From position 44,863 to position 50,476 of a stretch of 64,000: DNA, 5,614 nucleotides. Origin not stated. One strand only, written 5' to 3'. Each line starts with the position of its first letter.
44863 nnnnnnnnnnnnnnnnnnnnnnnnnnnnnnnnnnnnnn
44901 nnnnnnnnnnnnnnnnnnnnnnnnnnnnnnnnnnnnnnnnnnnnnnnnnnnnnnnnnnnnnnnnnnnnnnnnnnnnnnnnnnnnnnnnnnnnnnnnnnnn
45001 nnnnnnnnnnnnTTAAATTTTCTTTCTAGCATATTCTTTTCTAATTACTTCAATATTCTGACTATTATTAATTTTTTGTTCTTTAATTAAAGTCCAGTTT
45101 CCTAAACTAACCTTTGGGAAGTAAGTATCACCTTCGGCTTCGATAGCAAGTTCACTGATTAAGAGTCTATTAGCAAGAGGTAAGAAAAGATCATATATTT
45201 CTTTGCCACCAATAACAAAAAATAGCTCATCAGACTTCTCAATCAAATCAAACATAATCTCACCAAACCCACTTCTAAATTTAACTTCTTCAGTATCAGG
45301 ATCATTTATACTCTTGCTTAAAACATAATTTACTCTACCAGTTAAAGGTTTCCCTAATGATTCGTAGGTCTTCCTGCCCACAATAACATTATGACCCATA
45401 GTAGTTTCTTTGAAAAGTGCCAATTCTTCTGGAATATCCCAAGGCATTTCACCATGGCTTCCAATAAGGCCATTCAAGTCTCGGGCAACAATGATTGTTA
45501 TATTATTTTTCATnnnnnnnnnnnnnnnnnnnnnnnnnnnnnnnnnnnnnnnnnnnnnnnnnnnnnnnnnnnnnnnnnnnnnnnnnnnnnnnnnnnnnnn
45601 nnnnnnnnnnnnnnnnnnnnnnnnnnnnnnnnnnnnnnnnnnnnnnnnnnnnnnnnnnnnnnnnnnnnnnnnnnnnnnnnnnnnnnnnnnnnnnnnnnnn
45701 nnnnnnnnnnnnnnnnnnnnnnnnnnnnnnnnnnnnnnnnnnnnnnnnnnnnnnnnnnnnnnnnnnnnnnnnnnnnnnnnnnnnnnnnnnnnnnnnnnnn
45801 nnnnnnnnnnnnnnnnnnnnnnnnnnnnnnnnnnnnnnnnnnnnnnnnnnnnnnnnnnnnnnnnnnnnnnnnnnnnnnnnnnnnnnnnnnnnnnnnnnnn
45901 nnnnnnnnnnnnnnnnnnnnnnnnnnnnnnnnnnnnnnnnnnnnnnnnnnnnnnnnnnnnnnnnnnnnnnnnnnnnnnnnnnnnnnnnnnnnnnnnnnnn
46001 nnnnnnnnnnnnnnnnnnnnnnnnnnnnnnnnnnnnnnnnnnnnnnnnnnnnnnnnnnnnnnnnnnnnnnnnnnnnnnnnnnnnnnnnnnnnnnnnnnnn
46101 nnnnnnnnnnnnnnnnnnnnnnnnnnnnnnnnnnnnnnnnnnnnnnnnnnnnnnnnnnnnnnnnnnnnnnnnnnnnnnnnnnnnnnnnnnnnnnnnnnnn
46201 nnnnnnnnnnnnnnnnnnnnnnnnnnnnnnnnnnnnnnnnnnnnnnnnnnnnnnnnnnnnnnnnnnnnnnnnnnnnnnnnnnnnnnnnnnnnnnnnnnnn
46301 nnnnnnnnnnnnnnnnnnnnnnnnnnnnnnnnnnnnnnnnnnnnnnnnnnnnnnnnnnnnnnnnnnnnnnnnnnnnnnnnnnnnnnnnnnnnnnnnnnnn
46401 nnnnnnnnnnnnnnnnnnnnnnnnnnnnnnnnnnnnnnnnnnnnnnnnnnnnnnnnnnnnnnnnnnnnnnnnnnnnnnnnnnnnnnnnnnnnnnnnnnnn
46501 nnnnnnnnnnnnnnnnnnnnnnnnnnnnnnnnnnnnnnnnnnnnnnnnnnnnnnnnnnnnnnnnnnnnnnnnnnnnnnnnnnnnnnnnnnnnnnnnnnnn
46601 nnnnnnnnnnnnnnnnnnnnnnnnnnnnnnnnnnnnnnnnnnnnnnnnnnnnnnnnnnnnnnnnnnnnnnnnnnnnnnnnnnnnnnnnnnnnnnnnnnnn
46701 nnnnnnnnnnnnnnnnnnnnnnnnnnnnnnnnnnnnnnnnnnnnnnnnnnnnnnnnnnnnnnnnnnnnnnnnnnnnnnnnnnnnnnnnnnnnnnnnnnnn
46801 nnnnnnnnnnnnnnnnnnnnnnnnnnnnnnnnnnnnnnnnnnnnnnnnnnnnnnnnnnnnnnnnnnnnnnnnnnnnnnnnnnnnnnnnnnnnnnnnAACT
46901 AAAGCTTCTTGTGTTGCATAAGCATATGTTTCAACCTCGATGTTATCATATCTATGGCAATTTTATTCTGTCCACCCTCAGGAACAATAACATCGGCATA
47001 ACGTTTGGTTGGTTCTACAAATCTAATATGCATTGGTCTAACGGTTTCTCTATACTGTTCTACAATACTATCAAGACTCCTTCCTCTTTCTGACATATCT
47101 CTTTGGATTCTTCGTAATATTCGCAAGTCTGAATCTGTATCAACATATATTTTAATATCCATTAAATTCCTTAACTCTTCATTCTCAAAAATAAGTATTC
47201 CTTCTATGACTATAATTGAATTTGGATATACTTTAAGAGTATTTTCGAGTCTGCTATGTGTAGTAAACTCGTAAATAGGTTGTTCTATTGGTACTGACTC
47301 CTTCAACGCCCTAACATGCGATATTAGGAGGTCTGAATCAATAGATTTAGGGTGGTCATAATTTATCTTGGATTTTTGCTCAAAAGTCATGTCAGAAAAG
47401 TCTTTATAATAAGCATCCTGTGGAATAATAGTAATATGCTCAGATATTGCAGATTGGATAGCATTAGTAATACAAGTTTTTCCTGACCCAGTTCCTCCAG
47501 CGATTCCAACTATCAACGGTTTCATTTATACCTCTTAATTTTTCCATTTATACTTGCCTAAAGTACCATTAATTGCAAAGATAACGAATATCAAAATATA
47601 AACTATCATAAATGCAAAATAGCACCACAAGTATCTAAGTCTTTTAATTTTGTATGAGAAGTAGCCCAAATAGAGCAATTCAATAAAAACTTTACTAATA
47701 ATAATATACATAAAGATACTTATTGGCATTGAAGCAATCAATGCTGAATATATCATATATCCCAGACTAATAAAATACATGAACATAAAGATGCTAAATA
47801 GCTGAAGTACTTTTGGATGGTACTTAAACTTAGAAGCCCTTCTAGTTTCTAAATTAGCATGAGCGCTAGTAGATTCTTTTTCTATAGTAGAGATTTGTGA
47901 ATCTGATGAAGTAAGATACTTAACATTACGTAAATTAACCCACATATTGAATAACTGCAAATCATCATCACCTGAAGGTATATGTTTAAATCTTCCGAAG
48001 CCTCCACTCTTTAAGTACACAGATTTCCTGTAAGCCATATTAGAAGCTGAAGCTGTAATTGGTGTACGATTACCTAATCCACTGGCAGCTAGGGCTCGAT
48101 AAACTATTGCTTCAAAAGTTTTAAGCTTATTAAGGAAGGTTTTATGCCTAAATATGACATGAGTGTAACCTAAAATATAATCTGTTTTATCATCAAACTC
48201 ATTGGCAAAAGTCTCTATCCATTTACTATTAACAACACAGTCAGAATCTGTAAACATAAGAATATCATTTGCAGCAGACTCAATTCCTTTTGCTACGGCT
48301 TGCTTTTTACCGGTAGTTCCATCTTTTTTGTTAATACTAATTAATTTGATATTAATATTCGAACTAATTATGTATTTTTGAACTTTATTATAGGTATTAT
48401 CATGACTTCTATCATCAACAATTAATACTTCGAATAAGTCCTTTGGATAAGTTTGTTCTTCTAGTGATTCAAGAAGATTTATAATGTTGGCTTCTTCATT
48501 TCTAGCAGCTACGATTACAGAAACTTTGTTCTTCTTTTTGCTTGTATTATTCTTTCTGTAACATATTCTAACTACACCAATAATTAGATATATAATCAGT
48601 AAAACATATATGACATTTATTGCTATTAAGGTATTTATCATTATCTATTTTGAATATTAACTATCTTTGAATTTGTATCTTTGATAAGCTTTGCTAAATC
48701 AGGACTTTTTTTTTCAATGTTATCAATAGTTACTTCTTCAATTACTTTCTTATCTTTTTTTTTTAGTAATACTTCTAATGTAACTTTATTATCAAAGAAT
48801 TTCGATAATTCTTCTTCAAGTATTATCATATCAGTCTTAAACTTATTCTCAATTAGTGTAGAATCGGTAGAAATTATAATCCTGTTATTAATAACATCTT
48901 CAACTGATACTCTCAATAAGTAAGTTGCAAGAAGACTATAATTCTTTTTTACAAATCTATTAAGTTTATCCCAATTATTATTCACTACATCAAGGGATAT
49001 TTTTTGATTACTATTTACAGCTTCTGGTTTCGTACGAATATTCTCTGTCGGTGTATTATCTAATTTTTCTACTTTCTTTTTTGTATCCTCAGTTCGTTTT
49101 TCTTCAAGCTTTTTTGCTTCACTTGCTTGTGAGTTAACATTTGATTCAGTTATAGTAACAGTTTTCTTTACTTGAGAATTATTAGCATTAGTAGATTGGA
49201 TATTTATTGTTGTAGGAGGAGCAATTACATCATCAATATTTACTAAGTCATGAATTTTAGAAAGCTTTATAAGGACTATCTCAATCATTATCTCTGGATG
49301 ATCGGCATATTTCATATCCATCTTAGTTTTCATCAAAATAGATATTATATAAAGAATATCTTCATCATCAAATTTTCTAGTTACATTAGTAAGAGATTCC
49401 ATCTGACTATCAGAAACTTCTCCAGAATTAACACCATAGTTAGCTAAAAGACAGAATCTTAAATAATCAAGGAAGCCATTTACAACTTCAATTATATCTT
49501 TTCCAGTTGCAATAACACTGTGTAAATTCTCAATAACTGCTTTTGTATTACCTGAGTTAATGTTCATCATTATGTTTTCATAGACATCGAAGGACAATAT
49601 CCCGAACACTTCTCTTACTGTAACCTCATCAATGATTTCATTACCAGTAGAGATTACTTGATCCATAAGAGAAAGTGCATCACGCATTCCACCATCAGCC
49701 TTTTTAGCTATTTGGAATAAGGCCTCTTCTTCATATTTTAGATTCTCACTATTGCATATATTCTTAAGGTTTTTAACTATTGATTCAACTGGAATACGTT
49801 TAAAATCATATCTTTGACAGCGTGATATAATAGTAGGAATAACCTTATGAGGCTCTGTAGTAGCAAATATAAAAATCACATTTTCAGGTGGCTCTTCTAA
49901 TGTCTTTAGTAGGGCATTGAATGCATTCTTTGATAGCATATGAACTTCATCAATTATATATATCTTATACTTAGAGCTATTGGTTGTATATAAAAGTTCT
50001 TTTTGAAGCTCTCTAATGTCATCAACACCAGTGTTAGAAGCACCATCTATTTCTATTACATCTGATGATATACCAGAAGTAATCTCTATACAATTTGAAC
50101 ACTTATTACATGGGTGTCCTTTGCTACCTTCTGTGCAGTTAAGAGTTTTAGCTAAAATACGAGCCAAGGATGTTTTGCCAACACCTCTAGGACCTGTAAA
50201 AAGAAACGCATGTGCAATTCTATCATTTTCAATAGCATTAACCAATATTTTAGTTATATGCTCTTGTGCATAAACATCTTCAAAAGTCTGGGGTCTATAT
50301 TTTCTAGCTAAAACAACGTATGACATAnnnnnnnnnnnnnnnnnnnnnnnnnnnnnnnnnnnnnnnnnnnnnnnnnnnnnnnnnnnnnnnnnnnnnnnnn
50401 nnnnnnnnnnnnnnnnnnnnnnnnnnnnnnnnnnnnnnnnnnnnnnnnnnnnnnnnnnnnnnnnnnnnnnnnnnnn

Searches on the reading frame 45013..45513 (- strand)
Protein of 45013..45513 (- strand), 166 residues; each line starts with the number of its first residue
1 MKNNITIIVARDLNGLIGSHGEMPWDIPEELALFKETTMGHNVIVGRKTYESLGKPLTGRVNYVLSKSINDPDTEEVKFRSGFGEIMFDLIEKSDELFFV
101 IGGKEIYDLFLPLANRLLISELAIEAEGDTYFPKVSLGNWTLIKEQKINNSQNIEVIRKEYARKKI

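Call 13: search_protein_families(library=pfam, max_evalue=0.000001, proteins=[window:45013-45513:-])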
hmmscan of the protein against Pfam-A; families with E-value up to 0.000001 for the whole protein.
window:45013-45513:- (166 aa): 1 family
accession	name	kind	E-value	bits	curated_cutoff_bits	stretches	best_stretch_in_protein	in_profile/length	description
PF00186.24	DHFR_1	-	1e-43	149.2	25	1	5-155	2-151/159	Dihydrofolate reductase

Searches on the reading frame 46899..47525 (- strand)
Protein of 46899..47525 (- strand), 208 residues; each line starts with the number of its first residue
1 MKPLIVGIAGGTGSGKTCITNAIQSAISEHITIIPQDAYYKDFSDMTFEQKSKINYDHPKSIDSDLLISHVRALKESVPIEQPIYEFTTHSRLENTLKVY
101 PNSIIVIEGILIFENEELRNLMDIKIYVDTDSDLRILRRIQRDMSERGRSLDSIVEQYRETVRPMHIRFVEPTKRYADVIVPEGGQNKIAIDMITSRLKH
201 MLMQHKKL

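Call 13: search_protein_families(library=pfam, max_evalue=0.000001, proteins=[window:46899-47525:-])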
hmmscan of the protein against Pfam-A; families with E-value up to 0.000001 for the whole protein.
window:46899-47525:- (208 aa): 1 family
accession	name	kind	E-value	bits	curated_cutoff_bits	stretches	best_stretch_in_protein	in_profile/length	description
PF00485.24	PRK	-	6.5e-47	160.3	22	1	5-190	1-196/196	Phosphoribulokinase / Uridine kinase family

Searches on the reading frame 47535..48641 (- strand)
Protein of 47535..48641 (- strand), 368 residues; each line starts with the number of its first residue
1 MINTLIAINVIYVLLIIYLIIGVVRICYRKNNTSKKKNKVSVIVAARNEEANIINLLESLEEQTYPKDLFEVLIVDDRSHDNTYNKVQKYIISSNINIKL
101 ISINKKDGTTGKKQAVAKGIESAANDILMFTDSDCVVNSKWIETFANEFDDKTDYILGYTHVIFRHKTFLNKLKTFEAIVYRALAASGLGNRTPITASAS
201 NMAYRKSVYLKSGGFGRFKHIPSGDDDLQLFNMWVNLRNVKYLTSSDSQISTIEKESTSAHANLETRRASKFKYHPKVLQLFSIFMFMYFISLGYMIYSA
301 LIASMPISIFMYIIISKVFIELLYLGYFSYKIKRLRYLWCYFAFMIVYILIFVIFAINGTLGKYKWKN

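Call 8: search_protein_families(library=pfam, proteins=[window:47535-48641:-])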
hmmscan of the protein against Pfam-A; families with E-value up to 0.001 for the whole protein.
window:47535-48641:- (368 aa): 4 families
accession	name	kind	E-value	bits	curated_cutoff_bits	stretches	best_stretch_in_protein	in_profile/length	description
PF00535.33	Glycos_transf_2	-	3.7e-25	89.2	23.3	1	41-209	1-164/168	Glycosyl transferase family 2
PF13641.12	Glyco_tranf_2_3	-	5e-14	53.3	27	1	40-267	3-226/230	Glycosyltransferase like family 2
PF10111.15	Glyco_tranf_2_2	-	3.8e-09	36.9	27.3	1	41-231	1-196/276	Glycosyltransferase like family 2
PF13506.12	Glyco_transf_21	-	9.4e-07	28.9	21.7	1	100-220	6-125/174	Glycosyl transferase family 21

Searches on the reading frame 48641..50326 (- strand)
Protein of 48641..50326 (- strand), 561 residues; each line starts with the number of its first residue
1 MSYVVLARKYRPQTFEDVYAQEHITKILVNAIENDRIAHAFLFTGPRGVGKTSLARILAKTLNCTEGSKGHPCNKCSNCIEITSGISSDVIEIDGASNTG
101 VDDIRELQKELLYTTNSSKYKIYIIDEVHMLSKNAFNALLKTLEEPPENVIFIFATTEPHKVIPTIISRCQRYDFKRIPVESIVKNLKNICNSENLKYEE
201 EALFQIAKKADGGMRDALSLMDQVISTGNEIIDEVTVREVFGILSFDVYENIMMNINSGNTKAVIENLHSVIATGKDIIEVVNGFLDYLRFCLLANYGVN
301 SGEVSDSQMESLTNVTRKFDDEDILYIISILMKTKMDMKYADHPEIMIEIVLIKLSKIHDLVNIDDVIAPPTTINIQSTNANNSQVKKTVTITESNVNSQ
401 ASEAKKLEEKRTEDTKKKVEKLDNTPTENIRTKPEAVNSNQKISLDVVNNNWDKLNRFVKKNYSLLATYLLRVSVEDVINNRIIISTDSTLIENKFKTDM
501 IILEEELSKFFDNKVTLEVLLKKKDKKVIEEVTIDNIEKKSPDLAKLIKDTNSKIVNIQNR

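Call 7: search_protein_families(library=ncbifam, proteins=[window:48641-50326:-])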
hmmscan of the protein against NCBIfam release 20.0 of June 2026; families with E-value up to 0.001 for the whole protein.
window:48641-50326:- (561 aa): 77 families (the best 25 are shown)
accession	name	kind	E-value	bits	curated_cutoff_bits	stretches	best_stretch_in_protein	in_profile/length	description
NF004046.1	PRK05563.1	equivalog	2.8e-158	528.3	400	1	2-541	1-542/567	DNA polymerase III subunit gamma/tau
NF011526.0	PRK14965.1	equivalog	1.1e-143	480.2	670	1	1-527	1-528/578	DNA polymerase III subunits gamma and tau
TIGR02397.1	dnaX_nterm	equivalog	1.3e-137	458.8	250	1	3-355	1-354/355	DNA polymerase III subunit gamma/tau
NF011510.0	PRK14948.1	equivalog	3.5e-127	425.8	593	1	1-539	3-533/640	DNA polymerase III subunit gamma/tau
NF005942.0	PRK07994.1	equivalog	8.1e-125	418.3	613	1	1-443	1-441/655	DNA polymerase III subunit gamma/tau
NF004962.0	PRK06305.1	equivalog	2.9e-123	412.5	559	1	2-436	3-432/465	DNA polymerase III subunits gamma and tau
NF011512.0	PRK14950.1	equivalog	6.9e-122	408.5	593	1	1-560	1-582/585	DNA polymerase III subunits gamma and tau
NF006585.0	PRK09111.1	equivalog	3.1e-121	406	604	1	2-530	26-553/616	DNA polymerase III subunit gamma/tau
NF005173.0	PRK06647.1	equivalog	3.1e-121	406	623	1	1-533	1-524/568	DNA polymerase III subunits gamma and tau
NF011514.0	PRK14953.1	equivalog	1.9e-117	393.2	536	1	1-431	1-432/488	DNA polymerase III subunits gamma and tau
NF011531.0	PRK14971.1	equivalog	8e-113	378.4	685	1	2-441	3-451/614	DNA polymerase III subunit gamma/tau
NF011523.0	PRK14962.1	equivalog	1.9e-107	360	576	1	5-526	3-455/474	DNA polymerase III subunits gamma and tau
NF011511.0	PRK14949.1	equivalog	8.7e-100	335.5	1016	1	1-441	1-443/984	DNA polymerase III subunits gamma and tau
NF005846.3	PRK07764.1-6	equivalog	2.7e-99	333.9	625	1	6-352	2-356/628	DNA polymerase III subunit gamma and tau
NF011524.0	PRK14963.1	equivalog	6.8e-99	332.7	601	1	6-461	4-447/647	DNA polymerase III subunits gamma and tau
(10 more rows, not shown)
